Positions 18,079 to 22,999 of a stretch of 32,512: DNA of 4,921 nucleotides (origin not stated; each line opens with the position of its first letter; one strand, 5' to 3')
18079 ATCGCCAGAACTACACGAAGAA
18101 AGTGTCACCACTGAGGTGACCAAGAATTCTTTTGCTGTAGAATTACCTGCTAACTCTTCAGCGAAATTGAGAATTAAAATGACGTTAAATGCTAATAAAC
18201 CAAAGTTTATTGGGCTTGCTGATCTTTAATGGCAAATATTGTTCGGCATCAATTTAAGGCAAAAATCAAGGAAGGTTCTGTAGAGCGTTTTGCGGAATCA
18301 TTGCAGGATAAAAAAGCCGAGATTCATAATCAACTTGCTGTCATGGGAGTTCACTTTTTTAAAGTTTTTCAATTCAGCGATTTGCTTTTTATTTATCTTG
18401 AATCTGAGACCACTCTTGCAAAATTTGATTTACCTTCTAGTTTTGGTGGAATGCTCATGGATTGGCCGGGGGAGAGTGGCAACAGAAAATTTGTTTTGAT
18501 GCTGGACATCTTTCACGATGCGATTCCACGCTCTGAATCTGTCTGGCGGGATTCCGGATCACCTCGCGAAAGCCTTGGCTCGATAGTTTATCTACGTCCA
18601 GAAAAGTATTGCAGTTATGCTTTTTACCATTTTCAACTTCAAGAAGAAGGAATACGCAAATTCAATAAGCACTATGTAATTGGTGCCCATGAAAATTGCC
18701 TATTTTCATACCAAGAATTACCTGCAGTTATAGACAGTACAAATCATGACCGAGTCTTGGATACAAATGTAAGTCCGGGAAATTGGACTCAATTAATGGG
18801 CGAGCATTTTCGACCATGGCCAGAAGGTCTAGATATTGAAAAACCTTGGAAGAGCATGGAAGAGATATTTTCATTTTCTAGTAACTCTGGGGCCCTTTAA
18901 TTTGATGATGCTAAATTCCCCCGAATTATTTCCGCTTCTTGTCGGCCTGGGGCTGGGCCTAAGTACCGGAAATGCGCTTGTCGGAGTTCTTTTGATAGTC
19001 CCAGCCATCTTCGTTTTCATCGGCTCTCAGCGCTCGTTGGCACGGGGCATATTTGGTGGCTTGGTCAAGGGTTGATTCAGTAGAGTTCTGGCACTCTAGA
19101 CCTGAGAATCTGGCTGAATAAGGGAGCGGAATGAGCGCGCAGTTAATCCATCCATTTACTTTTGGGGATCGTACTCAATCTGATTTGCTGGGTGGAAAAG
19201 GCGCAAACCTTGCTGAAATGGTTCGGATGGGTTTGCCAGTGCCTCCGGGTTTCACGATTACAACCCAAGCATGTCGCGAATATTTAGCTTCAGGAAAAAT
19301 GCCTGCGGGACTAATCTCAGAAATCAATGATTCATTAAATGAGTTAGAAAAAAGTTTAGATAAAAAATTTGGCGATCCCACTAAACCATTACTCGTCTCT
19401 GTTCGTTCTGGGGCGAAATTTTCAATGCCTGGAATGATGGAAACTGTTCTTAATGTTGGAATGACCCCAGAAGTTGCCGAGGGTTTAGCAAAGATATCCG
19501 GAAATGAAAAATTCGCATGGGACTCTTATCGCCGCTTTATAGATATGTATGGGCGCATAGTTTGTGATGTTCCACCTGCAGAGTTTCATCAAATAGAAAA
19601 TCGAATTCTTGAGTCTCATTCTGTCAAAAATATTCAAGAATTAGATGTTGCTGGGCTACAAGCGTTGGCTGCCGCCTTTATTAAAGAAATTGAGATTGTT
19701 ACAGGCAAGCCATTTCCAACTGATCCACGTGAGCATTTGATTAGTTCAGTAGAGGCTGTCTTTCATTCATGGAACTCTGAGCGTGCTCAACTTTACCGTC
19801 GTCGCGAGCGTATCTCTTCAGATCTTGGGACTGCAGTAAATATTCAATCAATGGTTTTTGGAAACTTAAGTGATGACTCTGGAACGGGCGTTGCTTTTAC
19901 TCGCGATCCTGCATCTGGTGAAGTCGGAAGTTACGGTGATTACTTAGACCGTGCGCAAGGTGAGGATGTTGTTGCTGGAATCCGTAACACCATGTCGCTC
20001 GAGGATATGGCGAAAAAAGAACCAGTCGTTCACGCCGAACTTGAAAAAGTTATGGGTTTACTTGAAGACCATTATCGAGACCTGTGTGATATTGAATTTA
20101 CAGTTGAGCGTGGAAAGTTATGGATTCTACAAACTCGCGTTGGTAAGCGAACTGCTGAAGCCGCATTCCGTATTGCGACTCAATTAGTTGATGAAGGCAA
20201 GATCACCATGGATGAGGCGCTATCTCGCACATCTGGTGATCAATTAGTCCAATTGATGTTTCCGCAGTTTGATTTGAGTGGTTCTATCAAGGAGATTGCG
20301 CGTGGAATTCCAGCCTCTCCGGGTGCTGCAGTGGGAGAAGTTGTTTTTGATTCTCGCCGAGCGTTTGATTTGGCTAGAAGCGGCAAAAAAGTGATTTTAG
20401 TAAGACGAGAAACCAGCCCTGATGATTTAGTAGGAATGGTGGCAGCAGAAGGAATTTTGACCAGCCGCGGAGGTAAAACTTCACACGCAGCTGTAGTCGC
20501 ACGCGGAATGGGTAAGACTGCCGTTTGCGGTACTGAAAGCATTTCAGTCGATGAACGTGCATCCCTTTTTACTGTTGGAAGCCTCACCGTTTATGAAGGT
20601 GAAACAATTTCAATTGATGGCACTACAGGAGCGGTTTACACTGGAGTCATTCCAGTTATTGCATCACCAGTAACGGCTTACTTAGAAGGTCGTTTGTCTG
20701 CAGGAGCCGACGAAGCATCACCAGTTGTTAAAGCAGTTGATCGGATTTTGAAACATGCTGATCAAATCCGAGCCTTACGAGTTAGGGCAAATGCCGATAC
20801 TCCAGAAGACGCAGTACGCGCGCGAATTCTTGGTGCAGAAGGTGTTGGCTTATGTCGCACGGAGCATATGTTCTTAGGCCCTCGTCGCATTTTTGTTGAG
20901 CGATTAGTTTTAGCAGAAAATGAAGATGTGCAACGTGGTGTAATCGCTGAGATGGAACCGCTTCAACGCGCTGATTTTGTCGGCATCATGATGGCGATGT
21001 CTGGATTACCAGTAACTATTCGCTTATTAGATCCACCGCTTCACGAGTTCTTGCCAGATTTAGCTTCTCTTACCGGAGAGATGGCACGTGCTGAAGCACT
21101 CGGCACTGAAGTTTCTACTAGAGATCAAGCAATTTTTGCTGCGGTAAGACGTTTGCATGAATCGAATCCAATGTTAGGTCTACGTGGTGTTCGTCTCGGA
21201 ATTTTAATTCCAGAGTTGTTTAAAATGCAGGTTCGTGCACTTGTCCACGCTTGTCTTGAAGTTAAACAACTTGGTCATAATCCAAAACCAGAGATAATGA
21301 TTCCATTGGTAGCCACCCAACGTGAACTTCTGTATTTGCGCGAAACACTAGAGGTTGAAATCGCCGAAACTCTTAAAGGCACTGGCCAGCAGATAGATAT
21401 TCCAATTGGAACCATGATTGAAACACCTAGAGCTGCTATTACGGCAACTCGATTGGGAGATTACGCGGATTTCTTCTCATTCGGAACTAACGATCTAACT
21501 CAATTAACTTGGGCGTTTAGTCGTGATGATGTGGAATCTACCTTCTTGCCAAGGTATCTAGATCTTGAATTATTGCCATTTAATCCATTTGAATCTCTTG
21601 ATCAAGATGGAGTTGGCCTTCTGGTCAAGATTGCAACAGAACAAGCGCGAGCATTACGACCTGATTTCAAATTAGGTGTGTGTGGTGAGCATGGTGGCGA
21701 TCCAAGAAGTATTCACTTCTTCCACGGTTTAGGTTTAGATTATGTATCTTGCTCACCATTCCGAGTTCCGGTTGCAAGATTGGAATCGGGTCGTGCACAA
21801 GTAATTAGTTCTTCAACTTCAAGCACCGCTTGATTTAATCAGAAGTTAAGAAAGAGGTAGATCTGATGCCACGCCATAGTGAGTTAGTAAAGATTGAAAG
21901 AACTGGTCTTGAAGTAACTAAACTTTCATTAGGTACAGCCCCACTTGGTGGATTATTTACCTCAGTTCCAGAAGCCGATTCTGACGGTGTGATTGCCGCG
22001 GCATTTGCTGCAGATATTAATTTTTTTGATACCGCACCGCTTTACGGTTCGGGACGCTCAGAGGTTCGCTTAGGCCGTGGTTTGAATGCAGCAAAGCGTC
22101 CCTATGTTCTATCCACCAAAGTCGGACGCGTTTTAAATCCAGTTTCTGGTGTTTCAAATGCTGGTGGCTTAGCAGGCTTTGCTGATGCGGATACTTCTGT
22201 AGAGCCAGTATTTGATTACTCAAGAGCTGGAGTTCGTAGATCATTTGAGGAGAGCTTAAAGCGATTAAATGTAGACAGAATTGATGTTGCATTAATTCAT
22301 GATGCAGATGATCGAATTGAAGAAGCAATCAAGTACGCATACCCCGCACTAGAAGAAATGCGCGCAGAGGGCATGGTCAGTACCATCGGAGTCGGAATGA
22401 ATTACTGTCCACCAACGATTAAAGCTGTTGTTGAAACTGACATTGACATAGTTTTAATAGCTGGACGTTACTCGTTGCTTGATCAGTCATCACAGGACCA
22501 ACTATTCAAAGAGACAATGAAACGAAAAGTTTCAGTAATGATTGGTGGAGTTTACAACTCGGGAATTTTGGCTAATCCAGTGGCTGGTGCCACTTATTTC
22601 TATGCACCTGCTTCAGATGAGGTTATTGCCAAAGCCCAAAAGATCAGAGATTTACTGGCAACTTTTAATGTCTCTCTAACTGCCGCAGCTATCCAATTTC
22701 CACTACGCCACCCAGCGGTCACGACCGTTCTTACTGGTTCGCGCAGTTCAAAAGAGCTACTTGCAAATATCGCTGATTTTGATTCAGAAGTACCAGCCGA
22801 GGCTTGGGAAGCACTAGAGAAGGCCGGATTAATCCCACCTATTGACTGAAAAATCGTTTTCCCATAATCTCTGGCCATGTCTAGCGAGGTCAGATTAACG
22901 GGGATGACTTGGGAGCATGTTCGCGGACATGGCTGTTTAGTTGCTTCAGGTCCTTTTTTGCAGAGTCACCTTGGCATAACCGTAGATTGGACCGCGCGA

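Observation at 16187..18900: Translationally coupled pair: a 680-aa orphan (glycosidase/lyase-like?) and a fused double RhaM-like protein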

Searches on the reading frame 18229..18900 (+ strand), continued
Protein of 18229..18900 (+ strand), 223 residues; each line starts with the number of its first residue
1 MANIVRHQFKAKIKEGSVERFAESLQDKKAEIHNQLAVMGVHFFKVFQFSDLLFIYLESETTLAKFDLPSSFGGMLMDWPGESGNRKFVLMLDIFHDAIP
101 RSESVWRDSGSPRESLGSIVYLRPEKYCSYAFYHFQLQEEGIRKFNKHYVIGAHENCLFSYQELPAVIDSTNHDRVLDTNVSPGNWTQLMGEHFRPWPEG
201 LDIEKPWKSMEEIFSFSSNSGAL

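Call 83: search_protein_families(library=pfam, alignment_id=A5, max_evalue=0.00001)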
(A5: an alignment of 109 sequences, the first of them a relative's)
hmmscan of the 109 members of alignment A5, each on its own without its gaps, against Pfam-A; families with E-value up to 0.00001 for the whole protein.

A. member 1, L103:1420-1821:+ (133 aa): 1 family
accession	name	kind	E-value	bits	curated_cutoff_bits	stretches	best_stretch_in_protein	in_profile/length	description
PF21813.2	DUF6882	-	1.8e-09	38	23.9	1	11-107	50-140/142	Family of unknown function (DUF6882)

B. families by the number of members that match (of 109 scanned): 108 families (the first 25 are shown)
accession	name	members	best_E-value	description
PF00528.27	BPD_transp_1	9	8.7e-29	Binding-protein-dependent transport system inner membrane component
PF12833.13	HTH_18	6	1.2e-23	Helix-turn-helix domain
PF00165.29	HTH_AraC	6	5.2e-19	Bacterial regulatory helix-turn-helix proteins, AraC family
PF13561.12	adh_short_C2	4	2.5e-66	Enoyl-(Acyl carrier protein) reductase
PF00106.31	adh_short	4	8.1e-60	short chain dehydrogenase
PF00903.31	Glyoxalase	4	2.7e-13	Glyoxalase/Bleomycin resistance protein/Dioxygenase superfamily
PF08659.16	KR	4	5e-12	KR domain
PF02311.25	AraC_binding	4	3.3e-10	AraC-like ligand binding domain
PF00295.23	Glyco_hydro_28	3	5.8e-27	Glycosyl hydrolases family 28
PF12708.12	Pect-lyase_RHGA_epim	3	1.5e-16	Rhamnogalacturonase A/epimerase, pectate lyase-like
PF13472.12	Lipase_GDSL_2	3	7.5e-12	GDSL-like Lipase/Acylhydrolase family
PF00657.28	Lipase_GDSL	3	8e-09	GDSL-like Lipase/Acylhydrolase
PF14199.11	DUF4317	2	7.2e-164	Domain of unknown function (DUF4317)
PF07470.19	Glyco_hydro_88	2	7.2e-117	Glycosyl Hydrolase Family 88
PF04018.18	VCA0040-like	2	1e-43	Undecaprenyl phosphate translocase-like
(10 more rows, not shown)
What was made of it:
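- Distant double-RhaM proteins sit beside other cytoplasmic sugar genes, including GH88/105 and GH28 (call 83).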

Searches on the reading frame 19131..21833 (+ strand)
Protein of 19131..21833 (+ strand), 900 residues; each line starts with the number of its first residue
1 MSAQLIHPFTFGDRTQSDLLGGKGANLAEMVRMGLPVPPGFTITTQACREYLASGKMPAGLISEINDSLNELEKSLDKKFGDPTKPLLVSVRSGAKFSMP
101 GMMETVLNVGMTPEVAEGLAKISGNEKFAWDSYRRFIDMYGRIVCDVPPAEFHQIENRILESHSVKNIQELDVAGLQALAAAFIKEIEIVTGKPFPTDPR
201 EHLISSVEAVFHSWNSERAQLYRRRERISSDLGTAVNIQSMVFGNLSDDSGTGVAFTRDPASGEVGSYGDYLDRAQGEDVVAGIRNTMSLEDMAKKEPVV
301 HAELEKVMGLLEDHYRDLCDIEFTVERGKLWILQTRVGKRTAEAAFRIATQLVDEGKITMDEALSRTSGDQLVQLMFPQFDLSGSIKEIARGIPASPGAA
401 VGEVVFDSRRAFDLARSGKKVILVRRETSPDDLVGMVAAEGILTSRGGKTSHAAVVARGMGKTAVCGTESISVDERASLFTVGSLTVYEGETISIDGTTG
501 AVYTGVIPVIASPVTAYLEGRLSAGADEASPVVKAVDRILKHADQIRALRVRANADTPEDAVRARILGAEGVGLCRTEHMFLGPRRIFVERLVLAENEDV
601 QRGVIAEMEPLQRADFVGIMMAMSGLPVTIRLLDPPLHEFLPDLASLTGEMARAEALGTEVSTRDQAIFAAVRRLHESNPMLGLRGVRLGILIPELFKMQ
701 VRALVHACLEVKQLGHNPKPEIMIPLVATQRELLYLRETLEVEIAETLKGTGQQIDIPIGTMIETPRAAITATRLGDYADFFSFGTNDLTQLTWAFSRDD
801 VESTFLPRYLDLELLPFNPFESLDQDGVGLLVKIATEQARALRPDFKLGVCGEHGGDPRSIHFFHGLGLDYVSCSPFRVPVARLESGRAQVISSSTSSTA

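Call 3: search_protein_families(library=pfam, proteins=[window:19131-21833:+], max_evalue=0.01)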
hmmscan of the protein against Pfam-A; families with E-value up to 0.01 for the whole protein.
window:19131-21833:+ (900 aa): 3 families
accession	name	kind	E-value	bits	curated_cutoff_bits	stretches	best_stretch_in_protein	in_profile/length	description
PF02896.24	PEP-utilizers_C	-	9.1e-75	252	22.8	1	538-885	9-287/293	PEP-utilising enzyme, PEP-binding domain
PF01326.24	PPDK_N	-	8.1e-49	167.1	27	2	18-287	2-217/328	Pyruvate phosphate dikinase, AMP/ATP-binding domain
PF00391.29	PEP-utilizers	-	4.5e-22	77.9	23.1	1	419-500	3-72/72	PEP-utilising enzyme, mobile domain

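Call 4: search_protein_families(library=ncbifam, proteins=[window:19131-21833:+], max_evalue=0.01)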
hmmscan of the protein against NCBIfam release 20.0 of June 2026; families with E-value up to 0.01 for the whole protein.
window:19131-21833:+ (900 aa): 25 families
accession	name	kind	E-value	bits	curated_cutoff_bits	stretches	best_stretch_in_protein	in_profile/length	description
TIGR01828.1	pyru_phos_dikin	equivalog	0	1195.1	843.45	1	4-891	2-865/865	pyruvate, phosphate dikinase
NF004531.0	PRK05878.1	equivalog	5.6e-149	497.1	456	1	13-537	19-490/534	pyruvate, phosphate dikinase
NF005057.0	PRK06464.1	equivalog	6.6e-65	219.6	598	4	302-596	297-529/798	phosphoenolpyruvate synthase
TIGR01418.1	PEP_synth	equivalog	1.3e-58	199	739.75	4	303-607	292-537/784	pyruvate, water dikinase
TIGR01417.1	PTS_I_fam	equivalog_domain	3.4e-44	151.2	341.7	2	676-882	348-532/565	phosphoenolpyruvate--protein phosphotransferase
NF008382.0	PRK11177.1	equivalog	1.6e-32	112.9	824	2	676-880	349-531/575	phosphoenolpyruvate-protein phosphotransferase PtsI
NF008283.0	PRK11061.1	equivalog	1.4e-24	86.4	583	2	675-876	513-693/748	phosphoenolpyruvate--protein phosphotransferase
NF004878.0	PRK06241.1-3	subfamily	1.3e-21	76.5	945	2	13-66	12-65/891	phosphoenolpyruvate synthase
NF052631.1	prodigiosin_PigC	equivalog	1.1e-19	69.9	1300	3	14-57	10-53/883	prodigiosin ligase PigC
NF004881.0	PRK06241.2-2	equivalog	5.3e-19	68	883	2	390-502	789-887/898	phosphoenolpyruvate synthase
NF052632.1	undecylprod_RedH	equivalog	1.1e-15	56.6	1350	2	13-55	10-52/880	undecylprodigiosin ligase RedH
NF004877.0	PRK06241.1-2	subfamily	1.4e-15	56.7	866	2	11-66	10-66/869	phosphoenolpyruvate synthase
NF041857.1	RIF_Ptrans_rph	equivalog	4.3e-15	55.1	999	2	13-66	10-64/864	rifamycin-inactivating phosphotransferase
NF004883.0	PRK06241.2-4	equivalog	5.8e-14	51.2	1063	2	202-331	156-281/928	phosphoenolpyruvate synthase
NF004879.0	PRK06241.1-4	equivalog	7.4e-09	34.3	976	1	10-65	9-65/868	phosphoenolpyruvate synthase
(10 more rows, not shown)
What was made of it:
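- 19131..21833 (+): Pyruvate, phosphate dikinase embedded in the sugar operon, downstream of the pair. TIGR01828 1195 bits (call 4).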

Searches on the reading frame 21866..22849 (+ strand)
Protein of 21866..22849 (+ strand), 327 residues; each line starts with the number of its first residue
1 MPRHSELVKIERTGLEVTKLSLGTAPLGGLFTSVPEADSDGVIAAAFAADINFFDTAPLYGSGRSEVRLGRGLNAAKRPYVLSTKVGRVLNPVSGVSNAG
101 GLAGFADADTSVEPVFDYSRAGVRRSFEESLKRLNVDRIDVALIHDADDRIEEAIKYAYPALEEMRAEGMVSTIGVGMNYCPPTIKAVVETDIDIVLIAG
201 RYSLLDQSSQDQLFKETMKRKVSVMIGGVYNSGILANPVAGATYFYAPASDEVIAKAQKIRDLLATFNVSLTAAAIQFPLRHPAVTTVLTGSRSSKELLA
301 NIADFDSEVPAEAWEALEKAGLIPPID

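Call 3: search_protein_families(library=pfam, proteins=[window:21866-22849:+], max_evalue=0.01)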
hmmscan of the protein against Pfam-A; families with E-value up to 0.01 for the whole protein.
window:21866-22849:+ (327 aa): 1 family
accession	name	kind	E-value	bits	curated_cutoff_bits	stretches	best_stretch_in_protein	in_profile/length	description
PF00248.27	Aldo_ket_red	-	3.5e-40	138.4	24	1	19-319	1-288/291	Aldo/keto reductase family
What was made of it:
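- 21866..22849 (+): Aldo/keto reductase, the candidate sugar 1-dehydrogenase of the pathway. Call 3.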

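Call 4: search_protein_families(library=ncbifam, proteins=[window:21866-22849:+], max_evalue=0.01)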
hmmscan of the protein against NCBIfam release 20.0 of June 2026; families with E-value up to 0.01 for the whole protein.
window:21866-22849:+ (327 aa): 8 families
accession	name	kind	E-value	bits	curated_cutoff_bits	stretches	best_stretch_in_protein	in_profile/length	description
NF049922.1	MethglyxlRedYdjG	equivalog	7e-22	77.9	550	1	8-313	4-313/326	NADH-dependent methylglyoxal reductase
TIGR01293.1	Kv_beta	subfamily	1.1e-10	41.1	365.4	1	11-86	7-83/319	voltage-dependent potassium channel subunit beta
NF011432.0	PRK14863.1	equivalog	4.1e-10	39.7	244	1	128-317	93-277/292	bifunctional regulator KidO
NF007695.0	PRK10376.1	subfamily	4.1e-09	35.9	280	1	14-216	14-201/290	oxidoreductase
NF007912.0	PRK10625.1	equivalog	9.8e-09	35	415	1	9-171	5-158/346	NADP(H)-dependent aldo-keto reductase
NF008377.0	PRK11172.1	equivalog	1.8e-05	24.1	327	1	117-186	69-137/267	2,5-didehydrogluconate reductase DkgB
NF008598.0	PRK11565.1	equivalog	1.9e-05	23.9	425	1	121-193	83-154/275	2,5-didehydrogluconate reductase DkgA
NF007388.0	PRK09912.1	subfamily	0.0065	15.4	448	0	12-219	20-213/346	L-glyceraldehyde 3-phosphate reductase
